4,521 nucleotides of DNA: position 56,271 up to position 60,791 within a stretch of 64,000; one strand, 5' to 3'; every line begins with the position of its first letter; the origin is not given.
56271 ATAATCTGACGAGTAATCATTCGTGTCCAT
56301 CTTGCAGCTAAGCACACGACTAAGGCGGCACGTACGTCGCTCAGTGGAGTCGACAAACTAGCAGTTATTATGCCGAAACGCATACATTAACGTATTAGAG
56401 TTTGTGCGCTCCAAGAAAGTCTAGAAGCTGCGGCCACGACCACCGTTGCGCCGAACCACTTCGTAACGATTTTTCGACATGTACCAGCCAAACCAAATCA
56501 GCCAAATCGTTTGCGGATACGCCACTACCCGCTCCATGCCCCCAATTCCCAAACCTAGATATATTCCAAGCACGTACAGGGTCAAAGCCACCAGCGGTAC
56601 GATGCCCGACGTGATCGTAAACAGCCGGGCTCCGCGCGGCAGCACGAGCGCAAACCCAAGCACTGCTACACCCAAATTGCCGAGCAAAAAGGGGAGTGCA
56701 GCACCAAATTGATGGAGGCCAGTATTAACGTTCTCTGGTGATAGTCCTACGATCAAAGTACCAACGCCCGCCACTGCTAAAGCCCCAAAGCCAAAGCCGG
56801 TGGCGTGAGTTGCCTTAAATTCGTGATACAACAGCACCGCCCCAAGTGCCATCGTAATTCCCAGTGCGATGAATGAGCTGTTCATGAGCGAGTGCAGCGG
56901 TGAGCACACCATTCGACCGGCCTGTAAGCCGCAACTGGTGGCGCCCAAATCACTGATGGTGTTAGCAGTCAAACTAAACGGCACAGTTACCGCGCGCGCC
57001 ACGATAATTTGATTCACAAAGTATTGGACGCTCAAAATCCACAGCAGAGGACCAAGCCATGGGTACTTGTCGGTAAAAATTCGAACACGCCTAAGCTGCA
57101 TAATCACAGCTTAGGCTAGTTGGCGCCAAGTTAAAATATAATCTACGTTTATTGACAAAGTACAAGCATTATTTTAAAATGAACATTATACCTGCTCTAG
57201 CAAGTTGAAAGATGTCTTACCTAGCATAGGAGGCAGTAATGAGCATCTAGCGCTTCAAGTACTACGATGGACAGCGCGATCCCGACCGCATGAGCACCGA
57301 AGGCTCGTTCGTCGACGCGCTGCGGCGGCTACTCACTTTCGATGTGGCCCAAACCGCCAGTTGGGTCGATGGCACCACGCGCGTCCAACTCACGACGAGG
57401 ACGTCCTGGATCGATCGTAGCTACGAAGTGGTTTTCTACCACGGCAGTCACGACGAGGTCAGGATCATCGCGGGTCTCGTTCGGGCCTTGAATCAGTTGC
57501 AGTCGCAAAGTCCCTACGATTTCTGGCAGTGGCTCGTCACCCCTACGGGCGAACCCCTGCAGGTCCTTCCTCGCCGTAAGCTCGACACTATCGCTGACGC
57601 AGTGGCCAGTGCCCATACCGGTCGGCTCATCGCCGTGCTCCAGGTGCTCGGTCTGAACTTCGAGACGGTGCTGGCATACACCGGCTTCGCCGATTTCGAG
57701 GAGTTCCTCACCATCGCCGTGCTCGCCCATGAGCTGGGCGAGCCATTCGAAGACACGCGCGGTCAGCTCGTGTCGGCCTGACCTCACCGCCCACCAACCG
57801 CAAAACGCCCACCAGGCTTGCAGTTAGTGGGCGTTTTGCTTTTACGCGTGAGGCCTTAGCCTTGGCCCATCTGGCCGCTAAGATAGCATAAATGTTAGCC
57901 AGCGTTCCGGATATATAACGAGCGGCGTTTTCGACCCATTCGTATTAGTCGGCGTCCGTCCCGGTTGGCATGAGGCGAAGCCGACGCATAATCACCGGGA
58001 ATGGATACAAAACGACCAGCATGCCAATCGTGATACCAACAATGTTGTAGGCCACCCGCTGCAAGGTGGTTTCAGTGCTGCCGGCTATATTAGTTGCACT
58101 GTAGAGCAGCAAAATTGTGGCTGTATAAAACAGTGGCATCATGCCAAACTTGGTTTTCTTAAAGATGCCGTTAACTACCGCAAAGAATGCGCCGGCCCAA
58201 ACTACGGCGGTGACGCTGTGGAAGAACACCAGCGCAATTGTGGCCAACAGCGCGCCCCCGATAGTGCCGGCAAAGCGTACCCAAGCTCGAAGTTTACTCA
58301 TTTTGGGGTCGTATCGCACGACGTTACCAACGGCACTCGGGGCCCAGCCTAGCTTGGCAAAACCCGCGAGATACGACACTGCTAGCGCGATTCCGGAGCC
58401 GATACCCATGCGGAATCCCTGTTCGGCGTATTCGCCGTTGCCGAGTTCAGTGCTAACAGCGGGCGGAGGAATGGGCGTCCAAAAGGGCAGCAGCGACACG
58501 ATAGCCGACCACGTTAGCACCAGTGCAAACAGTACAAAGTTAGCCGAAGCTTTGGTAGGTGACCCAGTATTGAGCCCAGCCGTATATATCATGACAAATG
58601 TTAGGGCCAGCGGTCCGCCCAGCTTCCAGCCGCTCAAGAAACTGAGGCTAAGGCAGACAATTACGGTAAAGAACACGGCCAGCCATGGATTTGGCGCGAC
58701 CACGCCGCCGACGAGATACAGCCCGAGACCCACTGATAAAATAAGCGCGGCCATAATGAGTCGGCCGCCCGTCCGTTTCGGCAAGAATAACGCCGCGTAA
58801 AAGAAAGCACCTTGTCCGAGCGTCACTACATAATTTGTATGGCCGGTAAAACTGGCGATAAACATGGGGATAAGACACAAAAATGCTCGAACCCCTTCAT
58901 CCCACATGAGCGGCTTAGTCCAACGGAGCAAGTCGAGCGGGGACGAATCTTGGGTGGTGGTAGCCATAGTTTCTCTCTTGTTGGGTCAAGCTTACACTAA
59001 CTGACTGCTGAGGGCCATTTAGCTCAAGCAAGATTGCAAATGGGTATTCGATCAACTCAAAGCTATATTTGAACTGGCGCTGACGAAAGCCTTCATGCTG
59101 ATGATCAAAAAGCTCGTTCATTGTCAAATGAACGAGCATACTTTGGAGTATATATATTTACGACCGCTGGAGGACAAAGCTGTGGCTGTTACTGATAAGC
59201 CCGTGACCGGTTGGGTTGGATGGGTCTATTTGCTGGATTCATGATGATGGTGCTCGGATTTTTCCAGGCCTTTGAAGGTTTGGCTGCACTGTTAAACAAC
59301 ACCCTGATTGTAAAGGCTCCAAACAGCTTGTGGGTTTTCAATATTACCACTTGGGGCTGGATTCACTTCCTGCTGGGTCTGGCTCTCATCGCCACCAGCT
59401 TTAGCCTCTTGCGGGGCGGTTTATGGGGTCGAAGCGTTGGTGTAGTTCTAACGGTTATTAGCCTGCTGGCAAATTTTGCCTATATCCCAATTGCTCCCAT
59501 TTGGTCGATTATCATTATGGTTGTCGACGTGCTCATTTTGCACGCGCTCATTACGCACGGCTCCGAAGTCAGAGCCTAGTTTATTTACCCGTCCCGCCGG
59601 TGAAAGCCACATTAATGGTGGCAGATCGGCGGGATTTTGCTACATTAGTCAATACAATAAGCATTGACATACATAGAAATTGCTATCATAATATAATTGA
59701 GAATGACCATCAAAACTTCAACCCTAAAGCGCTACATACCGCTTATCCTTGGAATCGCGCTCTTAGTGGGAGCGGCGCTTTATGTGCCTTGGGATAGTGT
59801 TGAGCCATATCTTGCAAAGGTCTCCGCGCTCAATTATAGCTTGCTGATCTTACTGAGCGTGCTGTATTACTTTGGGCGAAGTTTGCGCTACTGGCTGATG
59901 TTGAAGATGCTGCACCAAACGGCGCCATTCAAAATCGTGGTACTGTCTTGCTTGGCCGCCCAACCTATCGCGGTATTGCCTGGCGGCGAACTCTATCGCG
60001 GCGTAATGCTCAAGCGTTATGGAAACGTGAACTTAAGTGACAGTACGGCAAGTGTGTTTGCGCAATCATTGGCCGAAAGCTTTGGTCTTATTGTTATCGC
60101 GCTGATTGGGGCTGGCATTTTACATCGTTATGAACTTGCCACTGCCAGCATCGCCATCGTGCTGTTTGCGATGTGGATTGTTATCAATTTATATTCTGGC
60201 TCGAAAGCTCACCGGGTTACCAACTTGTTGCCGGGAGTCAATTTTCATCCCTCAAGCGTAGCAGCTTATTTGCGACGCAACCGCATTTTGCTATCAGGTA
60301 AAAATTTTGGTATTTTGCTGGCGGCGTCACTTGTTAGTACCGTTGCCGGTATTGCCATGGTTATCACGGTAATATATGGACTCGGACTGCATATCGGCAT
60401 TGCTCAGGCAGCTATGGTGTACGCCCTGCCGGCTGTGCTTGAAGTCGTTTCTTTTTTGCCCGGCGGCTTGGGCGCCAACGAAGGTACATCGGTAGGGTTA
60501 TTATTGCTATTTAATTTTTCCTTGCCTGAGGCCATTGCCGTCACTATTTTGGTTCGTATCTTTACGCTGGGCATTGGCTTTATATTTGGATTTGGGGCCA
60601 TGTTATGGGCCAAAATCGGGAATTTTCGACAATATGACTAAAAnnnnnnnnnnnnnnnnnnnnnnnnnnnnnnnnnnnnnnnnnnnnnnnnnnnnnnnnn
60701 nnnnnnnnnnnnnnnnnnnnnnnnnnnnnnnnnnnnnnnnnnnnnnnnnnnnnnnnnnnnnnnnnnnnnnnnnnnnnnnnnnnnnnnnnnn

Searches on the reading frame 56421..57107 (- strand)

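Call 47: search_protein_families(library=pfam, proteins=[window:56421-57107:-], max_evalue=0.001)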
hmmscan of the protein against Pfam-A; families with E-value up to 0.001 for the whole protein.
window:56421-57107:- (228 aa): 1 family
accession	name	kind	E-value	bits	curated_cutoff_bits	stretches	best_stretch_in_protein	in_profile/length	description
PF06197.19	DUF998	-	3.1e-16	60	30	1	31-208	8-183/184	Protein of unknown function (DUF998)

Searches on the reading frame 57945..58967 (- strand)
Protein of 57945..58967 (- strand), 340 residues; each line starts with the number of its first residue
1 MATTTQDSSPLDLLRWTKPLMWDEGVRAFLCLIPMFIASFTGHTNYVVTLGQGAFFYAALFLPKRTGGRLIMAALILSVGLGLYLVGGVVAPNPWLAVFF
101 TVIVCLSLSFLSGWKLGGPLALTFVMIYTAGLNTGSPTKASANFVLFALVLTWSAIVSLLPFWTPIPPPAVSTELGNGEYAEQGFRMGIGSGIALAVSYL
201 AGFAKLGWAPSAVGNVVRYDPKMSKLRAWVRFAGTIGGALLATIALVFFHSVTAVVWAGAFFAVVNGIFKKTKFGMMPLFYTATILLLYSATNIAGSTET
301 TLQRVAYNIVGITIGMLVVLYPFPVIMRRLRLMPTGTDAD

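Call 47: search_protein_families(library=pfam, proteins=[window:57945-58967:-], max_evalue=0.001)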
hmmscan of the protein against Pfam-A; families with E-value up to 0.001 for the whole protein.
window:57945-58967:- (340 aa): 1 family
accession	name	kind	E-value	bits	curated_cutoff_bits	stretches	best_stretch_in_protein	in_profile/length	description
PF13515.12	FUSC_2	-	5e-13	49.7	25.6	1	193-318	1-126/126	Fusaric acid resistance protein-like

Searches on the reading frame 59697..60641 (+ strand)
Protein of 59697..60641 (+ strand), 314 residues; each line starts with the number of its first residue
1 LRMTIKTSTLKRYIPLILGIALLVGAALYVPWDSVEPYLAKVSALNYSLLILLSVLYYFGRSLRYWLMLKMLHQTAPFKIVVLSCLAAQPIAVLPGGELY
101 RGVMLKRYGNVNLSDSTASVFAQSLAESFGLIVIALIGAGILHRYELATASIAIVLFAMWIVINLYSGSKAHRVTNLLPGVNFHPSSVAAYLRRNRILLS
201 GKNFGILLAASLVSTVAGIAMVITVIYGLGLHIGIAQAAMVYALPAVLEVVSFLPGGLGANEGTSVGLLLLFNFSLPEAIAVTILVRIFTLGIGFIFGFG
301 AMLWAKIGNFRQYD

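Call 47: search_protein_families(library=pfam, proteins=[window:59697-60641:+], max_evalue=0.001)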
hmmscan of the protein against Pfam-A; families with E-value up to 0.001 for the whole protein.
window:59697-60641:+ (314 aa): 1 family
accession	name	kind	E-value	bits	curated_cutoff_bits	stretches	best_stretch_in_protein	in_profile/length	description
PF03706.18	LPG_synthase_TM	-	1.3e-25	91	33.4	1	17-298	2-302/302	Lysylphosphatidylglycerol synthase TM region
